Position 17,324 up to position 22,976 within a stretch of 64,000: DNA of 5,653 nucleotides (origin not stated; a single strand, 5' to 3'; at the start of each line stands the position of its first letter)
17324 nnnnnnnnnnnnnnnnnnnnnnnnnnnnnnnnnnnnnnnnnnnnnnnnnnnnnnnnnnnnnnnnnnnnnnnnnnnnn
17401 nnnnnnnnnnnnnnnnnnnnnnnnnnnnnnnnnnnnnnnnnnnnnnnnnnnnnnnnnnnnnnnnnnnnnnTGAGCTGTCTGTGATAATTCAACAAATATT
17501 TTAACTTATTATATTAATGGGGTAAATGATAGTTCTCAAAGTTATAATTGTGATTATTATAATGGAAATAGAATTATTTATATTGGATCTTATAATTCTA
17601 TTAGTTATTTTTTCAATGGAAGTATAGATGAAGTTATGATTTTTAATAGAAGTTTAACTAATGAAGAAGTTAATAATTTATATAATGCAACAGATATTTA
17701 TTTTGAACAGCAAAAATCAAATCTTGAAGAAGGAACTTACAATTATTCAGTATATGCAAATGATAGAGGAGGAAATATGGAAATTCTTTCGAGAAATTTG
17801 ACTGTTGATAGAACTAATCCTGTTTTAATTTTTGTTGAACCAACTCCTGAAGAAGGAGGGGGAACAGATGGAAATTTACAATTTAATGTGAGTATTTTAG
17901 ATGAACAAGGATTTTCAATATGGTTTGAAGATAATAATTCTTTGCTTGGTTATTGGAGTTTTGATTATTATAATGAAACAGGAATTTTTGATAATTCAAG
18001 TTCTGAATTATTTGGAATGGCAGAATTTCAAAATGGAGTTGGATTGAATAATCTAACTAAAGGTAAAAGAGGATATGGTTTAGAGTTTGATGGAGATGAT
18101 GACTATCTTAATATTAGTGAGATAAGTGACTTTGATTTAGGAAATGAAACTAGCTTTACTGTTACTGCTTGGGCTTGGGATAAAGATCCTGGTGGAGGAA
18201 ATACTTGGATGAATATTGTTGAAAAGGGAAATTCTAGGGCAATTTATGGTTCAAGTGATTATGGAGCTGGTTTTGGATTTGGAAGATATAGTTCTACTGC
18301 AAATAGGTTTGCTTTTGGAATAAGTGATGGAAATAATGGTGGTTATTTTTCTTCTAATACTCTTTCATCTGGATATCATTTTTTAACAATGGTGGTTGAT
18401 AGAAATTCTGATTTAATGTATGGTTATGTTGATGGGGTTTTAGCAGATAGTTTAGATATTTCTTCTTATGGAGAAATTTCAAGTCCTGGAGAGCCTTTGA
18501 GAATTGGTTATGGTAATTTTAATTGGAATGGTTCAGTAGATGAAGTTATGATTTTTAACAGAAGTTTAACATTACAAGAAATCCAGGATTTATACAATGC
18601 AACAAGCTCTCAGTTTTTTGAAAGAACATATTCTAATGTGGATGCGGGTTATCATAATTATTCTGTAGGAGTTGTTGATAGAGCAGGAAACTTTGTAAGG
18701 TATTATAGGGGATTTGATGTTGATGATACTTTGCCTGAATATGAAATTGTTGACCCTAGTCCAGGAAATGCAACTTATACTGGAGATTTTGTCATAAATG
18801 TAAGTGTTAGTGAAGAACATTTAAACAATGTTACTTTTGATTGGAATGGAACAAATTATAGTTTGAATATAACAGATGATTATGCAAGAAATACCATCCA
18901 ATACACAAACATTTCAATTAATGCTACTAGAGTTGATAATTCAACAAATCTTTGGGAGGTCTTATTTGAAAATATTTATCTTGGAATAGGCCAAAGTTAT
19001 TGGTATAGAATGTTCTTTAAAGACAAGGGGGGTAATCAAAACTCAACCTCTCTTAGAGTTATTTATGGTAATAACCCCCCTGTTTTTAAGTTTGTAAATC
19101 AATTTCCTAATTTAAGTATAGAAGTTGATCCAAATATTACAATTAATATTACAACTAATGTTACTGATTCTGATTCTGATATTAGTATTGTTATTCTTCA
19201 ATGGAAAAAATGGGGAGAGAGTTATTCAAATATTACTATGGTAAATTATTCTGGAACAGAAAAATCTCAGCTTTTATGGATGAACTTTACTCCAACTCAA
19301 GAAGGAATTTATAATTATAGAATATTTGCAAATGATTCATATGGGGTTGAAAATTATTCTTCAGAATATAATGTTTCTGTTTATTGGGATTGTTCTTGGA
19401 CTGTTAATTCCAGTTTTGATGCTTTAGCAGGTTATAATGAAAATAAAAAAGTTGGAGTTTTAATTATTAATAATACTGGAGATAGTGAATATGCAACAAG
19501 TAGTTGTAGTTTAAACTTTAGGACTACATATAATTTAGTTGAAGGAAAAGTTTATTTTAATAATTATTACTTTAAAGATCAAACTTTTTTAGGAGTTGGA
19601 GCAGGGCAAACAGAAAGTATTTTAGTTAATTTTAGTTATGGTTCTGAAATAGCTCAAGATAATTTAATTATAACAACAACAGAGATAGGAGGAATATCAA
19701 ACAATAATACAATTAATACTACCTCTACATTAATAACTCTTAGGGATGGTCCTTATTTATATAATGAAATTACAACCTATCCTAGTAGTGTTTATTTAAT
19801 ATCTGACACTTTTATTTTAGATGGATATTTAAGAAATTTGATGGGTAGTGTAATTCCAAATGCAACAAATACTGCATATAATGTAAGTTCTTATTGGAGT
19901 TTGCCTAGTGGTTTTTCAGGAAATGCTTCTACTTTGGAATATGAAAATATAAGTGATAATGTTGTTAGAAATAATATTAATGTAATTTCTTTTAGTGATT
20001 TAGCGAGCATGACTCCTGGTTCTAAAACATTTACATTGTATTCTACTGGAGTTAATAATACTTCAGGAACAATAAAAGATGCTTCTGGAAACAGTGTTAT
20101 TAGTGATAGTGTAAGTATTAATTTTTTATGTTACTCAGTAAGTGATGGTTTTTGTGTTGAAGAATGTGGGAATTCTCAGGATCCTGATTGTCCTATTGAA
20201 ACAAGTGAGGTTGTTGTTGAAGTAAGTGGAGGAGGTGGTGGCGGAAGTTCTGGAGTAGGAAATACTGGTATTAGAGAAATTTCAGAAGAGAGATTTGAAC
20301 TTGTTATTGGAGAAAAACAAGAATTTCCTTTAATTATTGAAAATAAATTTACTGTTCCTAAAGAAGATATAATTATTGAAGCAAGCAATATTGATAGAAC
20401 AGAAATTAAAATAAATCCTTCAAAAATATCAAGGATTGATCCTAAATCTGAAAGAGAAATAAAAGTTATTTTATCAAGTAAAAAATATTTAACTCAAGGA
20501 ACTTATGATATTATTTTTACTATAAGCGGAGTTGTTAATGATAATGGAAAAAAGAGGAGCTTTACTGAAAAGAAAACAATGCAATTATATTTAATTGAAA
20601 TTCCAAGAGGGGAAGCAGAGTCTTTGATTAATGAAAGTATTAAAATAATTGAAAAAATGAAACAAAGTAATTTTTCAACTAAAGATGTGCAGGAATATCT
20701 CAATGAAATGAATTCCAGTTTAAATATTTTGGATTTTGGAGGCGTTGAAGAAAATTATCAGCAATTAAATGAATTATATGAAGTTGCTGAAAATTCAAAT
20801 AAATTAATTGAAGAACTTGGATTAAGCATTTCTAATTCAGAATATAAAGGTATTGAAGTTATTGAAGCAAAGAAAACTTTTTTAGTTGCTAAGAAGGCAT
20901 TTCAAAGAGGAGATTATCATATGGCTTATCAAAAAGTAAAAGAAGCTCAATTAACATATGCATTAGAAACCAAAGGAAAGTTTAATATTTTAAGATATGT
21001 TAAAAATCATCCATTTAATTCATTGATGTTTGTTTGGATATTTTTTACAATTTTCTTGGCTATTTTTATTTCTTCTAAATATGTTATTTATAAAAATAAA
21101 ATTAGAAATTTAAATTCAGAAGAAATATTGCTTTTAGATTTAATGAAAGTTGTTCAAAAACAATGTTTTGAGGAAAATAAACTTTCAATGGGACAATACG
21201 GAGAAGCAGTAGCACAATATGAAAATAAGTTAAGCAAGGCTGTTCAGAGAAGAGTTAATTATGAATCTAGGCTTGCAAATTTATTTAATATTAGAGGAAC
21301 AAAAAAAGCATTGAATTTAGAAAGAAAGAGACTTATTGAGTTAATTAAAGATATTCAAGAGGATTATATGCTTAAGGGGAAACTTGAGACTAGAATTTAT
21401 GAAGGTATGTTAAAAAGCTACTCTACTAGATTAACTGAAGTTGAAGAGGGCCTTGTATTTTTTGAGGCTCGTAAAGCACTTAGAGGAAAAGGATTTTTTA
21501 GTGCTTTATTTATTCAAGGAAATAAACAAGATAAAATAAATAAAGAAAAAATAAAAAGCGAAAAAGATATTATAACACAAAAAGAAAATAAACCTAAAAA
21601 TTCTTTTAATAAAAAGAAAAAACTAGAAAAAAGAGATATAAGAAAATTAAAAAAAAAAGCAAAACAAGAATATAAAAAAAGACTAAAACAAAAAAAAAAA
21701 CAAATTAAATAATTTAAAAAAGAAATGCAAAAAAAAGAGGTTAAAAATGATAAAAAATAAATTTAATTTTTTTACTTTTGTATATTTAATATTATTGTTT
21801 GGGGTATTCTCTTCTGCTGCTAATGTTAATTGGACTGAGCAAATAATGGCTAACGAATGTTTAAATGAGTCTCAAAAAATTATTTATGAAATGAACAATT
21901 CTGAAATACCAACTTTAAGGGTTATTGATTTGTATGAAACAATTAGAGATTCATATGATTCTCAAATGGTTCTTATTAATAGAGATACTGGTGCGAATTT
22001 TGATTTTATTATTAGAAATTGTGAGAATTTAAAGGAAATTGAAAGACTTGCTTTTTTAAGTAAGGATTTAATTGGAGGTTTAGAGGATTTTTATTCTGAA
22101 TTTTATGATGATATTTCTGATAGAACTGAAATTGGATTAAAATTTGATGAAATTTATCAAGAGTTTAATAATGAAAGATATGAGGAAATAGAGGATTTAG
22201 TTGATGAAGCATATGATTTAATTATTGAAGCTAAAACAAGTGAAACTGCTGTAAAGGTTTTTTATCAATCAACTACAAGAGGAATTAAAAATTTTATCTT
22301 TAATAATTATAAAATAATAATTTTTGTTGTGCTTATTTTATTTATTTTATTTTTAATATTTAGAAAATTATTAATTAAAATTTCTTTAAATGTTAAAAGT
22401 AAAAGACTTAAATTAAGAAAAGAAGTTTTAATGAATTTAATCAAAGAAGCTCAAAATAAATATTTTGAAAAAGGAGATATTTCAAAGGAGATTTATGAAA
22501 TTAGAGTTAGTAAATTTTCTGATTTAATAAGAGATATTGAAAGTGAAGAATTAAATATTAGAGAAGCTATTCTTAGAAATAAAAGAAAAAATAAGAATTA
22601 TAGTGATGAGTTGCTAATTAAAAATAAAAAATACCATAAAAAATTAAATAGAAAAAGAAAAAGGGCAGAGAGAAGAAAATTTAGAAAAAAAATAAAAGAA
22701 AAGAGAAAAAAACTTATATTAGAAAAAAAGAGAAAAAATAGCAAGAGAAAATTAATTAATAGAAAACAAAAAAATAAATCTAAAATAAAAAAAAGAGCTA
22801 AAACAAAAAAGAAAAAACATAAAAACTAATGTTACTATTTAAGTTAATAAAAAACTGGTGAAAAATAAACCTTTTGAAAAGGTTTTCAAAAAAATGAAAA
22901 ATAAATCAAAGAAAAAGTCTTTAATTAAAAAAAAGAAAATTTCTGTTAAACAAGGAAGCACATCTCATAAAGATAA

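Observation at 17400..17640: A single in-frame TGA splits a ~2,748-codon LamG-repeat surface protein exactly where a paralogous repeat has Gly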

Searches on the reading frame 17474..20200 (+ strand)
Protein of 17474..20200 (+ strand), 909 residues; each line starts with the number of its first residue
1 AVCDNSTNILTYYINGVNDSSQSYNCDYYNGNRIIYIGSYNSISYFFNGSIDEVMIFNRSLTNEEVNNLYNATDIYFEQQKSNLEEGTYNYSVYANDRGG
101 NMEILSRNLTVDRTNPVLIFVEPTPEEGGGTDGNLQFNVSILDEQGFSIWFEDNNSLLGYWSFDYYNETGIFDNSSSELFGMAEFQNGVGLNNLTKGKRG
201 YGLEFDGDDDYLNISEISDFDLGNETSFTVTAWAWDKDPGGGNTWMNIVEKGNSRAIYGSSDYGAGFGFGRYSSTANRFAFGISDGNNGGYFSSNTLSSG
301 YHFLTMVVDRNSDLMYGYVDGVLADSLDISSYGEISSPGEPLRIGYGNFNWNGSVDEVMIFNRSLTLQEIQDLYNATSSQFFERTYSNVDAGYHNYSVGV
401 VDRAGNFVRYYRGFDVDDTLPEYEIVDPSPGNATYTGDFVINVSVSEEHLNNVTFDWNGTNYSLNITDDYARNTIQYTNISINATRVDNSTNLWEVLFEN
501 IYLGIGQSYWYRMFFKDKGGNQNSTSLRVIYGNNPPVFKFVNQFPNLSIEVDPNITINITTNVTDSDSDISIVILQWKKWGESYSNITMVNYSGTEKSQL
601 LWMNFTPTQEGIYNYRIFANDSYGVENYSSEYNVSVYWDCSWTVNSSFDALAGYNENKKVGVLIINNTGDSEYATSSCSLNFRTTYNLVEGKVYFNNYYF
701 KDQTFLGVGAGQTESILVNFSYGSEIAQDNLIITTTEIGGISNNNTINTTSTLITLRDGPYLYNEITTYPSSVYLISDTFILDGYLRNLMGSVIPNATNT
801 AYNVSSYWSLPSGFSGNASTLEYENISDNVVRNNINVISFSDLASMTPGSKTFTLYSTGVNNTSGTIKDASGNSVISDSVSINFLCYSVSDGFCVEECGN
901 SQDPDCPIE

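Call 19: find_related_loci(query=window:17474-20200:+, collection=genome_contigs, flank=10000)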
Query seq(909 aa) (909 aa) in genome_contigs; peptide patterns used: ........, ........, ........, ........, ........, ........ (x = any residue, [..] = any of these).
58 stretches matched a pattern; 5 encode a relative of the query (tblastn E <= 1e-3); 4 distinct loci.
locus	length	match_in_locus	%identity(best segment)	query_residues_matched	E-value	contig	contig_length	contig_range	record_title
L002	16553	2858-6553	32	2-474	2e-43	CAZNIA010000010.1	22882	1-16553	MAG TPA_asm: Candidatus Woesearchaeota archaeon isolate SRP192927_co4_126 genome assembly, contig: NODE_4224_length_2288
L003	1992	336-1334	35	1-448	3e-37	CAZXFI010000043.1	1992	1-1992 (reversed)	MAG TPA_asm: uncultured archaeon isolate SRP141376_co1_200 genome assembly, contig: NODE_82017_length_1992_cov_5.850284,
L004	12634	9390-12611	32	1-460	1e-35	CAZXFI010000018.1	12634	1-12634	MAG TPA_asm: uncultured archaeon isolate SRP141376_co1_200 genome assembly, contig: NODE_9524_length_12634_cov_4.654186,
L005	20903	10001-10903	29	46-422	6e-24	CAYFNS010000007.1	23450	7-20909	MAG TPA_asm: Candidatus Woesearchaeota archaeon isolate ERP019367_co2_146 genome assembly, contig: NODE_1568_length_2345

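Call 20: find_related_loci(query=window:17474-20200:+, collection=metagenome_contigs, flank=10000)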
Query seq(909 aa) (909 aa) in metagenome_contigs; peptide patterns used: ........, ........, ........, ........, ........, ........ (x = any residue, [..] = any of these).
151 stretches matched a pattern; 3 encode a relative of the query (tblastn E <= 1e-3); 3 distinct loci.
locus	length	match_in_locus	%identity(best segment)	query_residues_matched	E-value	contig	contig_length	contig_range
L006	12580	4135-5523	30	13-600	9e-37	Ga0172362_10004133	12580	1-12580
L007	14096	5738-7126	30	13-600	9e-37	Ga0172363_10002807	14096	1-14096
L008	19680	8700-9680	31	46-407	5e-32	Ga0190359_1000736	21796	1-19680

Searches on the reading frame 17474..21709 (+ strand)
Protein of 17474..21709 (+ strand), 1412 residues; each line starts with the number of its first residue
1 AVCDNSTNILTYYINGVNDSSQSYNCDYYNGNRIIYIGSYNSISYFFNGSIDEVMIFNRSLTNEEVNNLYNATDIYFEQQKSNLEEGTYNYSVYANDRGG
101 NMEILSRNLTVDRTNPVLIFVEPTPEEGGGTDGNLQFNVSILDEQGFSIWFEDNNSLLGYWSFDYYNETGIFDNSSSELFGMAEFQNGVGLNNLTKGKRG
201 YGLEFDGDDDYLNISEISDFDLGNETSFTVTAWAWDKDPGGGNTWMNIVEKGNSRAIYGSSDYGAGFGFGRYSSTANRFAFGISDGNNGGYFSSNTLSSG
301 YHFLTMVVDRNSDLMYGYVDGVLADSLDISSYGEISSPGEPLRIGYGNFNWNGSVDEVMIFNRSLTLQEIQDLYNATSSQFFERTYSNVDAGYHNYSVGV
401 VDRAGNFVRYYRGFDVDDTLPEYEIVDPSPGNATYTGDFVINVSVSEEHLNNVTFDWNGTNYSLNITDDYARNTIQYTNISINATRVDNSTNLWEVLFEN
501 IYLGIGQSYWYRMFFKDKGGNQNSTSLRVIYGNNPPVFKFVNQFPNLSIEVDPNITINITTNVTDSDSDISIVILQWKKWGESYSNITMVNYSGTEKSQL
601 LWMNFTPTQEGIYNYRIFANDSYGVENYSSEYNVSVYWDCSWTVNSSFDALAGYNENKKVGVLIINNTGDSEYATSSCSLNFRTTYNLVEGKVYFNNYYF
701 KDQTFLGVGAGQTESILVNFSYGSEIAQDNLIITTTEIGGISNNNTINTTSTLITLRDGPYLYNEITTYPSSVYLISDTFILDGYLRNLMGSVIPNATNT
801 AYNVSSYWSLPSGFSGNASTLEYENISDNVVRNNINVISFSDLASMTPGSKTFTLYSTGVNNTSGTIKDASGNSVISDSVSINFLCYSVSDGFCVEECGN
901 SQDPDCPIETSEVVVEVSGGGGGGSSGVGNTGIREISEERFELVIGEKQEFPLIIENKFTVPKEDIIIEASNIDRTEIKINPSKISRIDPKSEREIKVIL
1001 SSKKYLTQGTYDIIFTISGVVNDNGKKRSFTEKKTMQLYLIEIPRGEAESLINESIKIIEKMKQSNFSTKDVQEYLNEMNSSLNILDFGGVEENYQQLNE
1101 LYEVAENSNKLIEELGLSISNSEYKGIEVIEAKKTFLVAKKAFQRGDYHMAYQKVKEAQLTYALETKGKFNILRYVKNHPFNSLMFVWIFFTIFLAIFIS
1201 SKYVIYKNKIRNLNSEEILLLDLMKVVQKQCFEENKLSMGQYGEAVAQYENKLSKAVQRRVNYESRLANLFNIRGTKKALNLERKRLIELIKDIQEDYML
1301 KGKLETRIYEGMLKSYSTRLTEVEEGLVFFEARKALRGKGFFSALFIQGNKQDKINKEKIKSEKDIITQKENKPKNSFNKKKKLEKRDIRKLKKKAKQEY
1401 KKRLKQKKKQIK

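Call 10: search_protein_families(library=pfam, proteins=[window:17474-21709:+])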
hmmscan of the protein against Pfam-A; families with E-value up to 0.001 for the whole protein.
window:17474-21709:+ (1412 aa): 2 families
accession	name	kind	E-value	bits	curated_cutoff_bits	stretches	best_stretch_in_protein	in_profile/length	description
PF13385.13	Laminin_G_3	-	4e-24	85.9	27.6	2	206-371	1-151/151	Concanavalin A-like lectin/glucanases superfamily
PF19077.6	Big_13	-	0.00025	21.9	27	0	75-112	63-101/102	Bacterial Ig-like domain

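Call 14: find_encoding_contigs(protein=window:17636-21709:+, flank=3000, max_places=3)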
Protein window:17636-21709:+ (1358 aa): no gene with exactly this product is on record in the collection.

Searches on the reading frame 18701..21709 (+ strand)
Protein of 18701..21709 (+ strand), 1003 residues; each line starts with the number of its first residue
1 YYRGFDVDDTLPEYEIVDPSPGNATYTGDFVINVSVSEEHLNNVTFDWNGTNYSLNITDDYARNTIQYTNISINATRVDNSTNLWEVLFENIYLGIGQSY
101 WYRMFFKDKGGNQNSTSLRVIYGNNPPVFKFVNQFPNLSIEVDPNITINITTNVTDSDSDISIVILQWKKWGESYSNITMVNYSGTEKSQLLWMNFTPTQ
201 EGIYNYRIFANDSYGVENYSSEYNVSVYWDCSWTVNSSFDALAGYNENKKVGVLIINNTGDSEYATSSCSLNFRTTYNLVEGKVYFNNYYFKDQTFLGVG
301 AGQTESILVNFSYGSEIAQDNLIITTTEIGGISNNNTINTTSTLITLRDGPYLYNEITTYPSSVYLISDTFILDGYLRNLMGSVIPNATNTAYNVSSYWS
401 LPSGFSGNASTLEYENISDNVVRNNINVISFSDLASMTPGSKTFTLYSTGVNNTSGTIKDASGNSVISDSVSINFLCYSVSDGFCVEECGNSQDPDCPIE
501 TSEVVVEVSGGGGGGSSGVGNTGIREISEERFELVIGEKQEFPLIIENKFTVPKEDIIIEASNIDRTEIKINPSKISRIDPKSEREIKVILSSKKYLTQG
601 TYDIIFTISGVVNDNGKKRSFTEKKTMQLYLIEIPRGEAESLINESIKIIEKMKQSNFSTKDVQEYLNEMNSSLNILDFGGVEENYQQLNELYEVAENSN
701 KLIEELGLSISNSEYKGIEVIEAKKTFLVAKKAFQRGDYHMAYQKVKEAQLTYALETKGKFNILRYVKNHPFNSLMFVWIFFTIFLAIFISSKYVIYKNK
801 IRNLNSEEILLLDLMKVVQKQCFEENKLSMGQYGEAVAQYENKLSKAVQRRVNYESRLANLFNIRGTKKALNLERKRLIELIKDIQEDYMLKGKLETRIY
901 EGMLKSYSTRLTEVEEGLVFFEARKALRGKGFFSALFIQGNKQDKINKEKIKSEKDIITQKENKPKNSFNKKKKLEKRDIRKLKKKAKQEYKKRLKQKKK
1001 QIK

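Call 44: search_protein_families(library=pfam, proteins=[window:18701-21709:+], max_evalue=0.01)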
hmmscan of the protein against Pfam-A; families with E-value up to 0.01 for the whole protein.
window:18701-21709:+ (1003 aa): 1 family
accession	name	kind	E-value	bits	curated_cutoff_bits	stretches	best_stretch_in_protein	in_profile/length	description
PF11683.13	DUF3278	-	0.0018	18.8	26.6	1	765-824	54-113/130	Protein of unknown function (DUF3278)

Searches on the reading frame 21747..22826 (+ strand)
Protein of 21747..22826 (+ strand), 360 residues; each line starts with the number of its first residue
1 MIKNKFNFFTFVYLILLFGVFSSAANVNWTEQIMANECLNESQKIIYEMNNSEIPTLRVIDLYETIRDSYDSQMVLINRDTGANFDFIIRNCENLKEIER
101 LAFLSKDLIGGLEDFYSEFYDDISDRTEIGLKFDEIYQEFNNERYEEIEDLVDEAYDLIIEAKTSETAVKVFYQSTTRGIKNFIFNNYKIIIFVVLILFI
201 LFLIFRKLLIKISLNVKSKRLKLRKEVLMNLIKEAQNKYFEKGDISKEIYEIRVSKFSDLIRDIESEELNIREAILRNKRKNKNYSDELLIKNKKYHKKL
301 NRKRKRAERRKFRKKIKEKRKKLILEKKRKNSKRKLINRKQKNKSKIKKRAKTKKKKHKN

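Call 10: search_protein_families(library=pfam, proteins=[window:21747-22826:+])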
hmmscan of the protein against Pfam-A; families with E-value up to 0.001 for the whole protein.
window:21747-22826:+ (360 aa): 0 families

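Call 17: find_encoding_contigs(protein=window:21747-22826:+, flank=10000, max_places=10)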
Protein window:21747-22826:+ (360 aa): no gene with exactly this product is on record in the collection.
